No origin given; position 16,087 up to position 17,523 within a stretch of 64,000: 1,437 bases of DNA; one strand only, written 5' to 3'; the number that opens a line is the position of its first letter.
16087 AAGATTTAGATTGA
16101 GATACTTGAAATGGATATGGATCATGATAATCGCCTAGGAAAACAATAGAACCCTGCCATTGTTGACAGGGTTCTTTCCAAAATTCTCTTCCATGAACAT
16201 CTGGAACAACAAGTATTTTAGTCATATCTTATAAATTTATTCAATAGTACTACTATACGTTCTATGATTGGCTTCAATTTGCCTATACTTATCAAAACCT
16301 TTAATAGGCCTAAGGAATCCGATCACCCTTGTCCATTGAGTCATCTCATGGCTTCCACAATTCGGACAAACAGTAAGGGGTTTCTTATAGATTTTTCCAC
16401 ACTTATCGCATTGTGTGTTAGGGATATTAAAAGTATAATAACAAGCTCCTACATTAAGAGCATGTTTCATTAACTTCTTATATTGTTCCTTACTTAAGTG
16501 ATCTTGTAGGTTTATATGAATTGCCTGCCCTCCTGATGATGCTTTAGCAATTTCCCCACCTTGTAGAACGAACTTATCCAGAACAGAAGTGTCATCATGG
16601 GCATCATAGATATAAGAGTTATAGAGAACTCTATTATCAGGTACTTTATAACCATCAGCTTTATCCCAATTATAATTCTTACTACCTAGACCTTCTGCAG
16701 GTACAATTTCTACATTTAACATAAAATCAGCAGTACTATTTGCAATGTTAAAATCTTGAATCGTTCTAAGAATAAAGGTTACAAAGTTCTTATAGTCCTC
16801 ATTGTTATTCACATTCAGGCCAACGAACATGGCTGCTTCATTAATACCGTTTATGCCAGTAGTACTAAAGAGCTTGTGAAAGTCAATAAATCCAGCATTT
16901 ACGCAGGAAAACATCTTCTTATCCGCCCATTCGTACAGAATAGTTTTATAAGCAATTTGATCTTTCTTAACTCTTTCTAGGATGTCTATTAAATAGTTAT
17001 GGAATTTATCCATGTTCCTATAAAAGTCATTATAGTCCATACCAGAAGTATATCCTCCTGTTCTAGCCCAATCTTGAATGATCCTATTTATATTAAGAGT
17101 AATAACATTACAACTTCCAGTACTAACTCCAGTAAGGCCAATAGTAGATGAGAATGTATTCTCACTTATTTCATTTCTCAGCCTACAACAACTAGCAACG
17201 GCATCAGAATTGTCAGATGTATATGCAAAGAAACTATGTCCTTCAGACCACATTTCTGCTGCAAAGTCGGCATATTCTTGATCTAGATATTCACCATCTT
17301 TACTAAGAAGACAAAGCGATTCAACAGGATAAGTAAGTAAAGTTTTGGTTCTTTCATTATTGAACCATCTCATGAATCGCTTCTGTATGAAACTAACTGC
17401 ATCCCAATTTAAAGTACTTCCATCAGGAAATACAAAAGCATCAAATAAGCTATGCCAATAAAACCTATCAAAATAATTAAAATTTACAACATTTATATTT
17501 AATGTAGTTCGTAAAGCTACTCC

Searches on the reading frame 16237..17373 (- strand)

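Call 20: search_protein_families(library=pfam, proteins=[window:16237-17373:-], max_evalue=0.001)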
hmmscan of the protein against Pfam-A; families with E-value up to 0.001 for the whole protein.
window:16237-17373:- (378 aa): 2 families
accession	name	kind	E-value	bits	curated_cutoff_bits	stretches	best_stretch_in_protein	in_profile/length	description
PF13597.11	NRDD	-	2.9e-50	171.9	26.2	1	11-372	198-560/562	Anaerobic ribonucleoside-triphosphate reductase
PF12172.15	zf-ChsH2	-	9.6e-05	22.5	23.2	1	320-344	12-36/37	ChsH2, rubredoxin-like zinc ribbon domain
